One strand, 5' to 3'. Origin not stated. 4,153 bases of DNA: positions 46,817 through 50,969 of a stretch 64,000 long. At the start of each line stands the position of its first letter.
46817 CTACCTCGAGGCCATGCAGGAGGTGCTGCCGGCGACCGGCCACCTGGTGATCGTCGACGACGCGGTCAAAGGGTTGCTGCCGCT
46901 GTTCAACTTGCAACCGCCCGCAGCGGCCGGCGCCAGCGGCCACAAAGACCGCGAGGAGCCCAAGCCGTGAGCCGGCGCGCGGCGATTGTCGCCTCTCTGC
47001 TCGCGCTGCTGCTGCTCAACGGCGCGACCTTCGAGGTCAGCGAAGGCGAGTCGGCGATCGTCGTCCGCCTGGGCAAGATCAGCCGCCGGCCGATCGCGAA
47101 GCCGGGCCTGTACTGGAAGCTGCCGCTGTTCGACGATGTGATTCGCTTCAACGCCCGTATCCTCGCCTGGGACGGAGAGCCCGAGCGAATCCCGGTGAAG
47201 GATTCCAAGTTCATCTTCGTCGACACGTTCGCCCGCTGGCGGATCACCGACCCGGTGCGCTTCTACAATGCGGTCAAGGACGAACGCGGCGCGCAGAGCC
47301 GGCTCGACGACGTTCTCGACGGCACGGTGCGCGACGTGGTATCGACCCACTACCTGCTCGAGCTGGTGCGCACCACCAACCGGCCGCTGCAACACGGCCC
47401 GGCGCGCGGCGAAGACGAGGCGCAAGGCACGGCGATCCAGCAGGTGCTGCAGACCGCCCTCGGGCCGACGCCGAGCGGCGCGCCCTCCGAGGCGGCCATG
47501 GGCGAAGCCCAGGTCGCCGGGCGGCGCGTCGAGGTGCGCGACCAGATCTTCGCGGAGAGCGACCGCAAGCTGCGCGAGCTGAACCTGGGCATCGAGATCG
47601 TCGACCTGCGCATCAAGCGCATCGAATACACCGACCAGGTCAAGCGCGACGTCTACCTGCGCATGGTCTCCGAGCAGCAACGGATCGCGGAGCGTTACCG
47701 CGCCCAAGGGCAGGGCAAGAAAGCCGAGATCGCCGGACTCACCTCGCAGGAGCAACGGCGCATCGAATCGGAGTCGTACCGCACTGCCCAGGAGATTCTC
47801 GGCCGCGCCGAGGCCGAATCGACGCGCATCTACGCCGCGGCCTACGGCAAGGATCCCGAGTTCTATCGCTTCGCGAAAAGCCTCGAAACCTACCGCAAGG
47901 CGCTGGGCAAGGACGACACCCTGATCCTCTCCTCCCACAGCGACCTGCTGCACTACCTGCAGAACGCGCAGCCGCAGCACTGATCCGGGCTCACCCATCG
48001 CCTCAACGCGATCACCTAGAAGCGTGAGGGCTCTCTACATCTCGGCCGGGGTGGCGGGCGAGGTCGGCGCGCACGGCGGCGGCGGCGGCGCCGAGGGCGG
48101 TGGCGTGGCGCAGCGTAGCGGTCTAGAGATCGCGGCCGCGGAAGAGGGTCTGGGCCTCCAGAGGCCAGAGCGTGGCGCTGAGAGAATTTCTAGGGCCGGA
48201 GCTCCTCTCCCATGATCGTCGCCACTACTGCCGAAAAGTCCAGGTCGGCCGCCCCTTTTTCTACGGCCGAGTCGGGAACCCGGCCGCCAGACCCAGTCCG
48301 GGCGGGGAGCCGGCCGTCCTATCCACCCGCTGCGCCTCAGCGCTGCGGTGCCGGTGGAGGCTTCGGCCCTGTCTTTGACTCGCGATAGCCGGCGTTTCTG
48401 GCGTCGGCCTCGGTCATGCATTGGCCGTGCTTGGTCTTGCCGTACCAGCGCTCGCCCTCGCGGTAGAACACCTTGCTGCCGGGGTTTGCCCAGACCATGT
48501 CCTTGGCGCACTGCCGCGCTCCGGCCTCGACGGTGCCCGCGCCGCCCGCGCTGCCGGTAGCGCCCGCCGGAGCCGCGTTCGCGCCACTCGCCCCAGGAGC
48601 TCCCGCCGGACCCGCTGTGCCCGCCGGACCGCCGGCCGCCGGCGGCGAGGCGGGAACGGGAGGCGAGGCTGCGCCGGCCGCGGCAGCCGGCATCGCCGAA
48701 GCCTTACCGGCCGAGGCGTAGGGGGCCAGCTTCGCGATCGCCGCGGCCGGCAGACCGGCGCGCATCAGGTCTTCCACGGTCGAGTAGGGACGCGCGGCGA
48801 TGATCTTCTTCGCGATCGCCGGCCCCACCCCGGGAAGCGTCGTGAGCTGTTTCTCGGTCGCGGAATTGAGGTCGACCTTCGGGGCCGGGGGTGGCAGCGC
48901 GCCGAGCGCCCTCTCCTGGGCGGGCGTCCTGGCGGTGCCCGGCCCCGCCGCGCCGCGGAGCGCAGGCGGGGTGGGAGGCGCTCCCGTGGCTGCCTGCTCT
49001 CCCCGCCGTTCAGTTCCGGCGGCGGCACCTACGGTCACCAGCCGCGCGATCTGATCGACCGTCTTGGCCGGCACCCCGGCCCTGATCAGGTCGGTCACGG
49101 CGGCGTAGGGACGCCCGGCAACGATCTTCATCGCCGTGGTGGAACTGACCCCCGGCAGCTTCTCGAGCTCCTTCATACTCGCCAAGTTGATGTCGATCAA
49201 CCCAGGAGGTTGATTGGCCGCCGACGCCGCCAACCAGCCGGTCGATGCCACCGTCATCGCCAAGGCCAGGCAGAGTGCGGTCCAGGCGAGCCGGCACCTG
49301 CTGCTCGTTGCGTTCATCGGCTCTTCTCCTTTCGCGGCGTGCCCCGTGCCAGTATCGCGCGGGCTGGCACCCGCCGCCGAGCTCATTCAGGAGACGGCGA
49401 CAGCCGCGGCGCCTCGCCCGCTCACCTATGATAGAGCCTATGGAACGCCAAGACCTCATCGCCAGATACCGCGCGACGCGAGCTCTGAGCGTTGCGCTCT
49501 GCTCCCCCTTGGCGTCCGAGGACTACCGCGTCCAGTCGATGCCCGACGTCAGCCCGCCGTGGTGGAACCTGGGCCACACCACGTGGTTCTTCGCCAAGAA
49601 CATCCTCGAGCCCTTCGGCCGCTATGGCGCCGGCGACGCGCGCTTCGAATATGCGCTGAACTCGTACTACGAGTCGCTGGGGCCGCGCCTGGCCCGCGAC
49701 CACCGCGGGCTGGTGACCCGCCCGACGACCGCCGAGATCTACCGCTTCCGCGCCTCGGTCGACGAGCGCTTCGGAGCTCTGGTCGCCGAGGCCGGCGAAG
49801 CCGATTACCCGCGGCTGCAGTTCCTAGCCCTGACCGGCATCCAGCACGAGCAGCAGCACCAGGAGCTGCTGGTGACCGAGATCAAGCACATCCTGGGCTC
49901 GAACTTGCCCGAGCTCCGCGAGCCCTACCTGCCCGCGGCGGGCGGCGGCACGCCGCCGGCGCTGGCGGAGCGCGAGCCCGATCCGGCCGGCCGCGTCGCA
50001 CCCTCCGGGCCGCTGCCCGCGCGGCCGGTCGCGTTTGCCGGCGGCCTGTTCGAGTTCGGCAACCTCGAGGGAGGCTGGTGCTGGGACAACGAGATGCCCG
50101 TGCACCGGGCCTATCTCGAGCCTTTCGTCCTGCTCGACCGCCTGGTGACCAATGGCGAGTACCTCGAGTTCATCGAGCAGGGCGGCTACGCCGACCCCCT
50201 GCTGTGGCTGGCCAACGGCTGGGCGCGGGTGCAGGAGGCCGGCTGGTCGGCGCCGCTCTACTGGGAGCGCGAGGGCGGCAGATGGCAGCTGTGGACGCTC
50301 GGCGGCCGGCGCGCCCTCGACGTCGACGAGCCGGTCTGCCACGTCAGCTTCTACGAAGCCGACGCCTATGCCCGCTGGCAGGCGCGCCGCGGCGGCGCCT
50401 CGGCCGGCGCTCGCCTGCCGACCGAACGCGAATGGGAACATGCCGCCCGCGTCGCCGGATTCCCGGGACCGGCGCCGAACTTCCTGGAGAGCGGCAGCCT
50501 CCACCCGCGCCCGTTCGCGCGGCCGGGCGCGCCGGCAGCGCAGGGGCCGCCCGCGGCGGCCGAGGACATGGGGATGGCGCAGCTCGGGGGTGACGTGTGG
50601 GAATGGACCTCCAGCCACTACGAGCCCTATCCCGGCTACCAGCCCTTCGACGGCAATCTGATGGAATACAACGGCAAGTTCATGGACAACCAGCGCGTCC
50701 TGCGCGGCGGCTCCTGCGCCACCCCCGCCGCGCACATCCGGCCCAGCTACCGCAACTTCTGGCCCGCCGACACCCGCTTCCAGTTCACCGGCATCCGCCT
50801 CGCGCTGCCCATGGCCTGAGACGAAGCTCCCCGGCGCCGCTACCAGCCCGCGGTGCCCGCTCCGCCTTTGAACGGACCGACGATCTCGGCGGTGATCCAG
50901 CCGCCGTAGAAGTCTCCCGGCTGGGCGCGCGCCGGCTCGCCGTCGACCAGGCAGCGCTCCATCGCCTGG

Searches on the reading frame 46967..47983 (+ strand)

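Call 43: search_protein_families(library=pfam, proteins=[window:46967-47983:+], max_evalue=0.00001)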
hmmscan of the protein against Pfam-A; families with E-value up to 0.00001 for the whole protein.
window:46967-47983:+ (338 aa): 1 family
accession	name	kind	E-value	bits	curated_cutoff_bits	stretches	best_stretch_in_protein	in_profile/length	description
PF01145.31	Band_7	-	1.9e-26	93.6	23.6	1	23-249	2-175/176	SPFH domain / Band 7 family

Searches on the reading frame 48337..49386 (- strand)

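Call 43: search_protein_families(library=pfam, proteins=[window:48337-49386:-], max_evalue=0.00001)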
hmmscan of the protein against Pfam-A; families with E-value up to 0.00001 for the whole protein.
window:48337-49386:- (349 aa): 4 families
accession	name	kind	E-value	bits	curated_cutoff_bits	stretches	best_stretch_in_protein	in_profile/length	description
PF12836.13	HHH_3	-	2e-22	79.5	27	2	169-223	4-63/65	Helix-hairpin-helix motif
PF06514.17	PsbU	-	1.6e-14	54.1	24.5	1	169-210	13-54/93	Photosystem II 12 kDa extrinsic protein (PsbU)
PF00633.29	HHH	-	3.6e-12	45.9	24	0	173-197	5-29/30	Helix-hairpin-helix motif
PF14520.12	HHH_5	-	1.8e-09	38.3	27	0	180-211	3-33/57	Helix-hairpin-helix domain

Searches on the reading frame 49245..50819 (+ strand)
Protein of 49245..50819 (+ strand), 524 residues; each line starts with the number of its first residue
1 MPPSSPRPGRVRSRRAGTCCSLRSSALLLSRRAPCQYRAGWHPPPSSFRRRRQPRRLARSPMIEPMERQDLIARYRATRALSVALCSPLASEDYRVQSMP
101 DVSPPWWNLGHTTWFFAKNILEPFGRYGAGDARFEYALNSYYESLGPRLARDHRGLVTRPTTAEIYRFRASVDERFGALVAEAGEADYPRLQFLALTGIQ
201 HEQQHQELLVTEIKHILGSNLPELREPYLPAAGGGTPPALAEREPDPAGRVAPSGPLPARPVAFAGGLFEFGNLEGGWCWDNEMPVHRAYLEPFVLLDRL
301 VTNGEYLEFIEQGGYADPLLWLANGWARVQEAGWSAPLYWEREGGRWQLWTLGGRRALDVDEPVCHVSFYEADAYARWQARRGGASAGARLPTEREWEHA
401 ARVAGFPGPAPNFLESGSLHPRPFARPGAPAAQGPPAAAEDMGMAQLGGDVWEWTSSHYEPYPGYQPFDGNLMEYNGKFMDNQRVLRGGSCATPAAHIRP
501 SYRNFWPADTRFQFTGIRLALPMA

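Call 43: search_protein_families(library=pfam, proteins=[window:49245-50819:+], max_evalue=0.00001)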
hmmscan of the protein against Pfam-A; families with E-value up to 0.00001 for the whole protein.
window:49245-50819:+ (524 aa): 2 families
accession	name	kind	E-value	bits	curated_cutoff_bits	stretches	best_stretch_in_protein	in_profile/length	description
PF03781.23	FGE-sulfatase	-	7.1e-38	131.2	23.3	1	262-520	6-254/255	Sulfatase-modifying factor enzyme 1-like domain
PF12867.12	DinB_2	-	2e-09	38.4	24.8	1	75-207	2-126/128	DinB superfamily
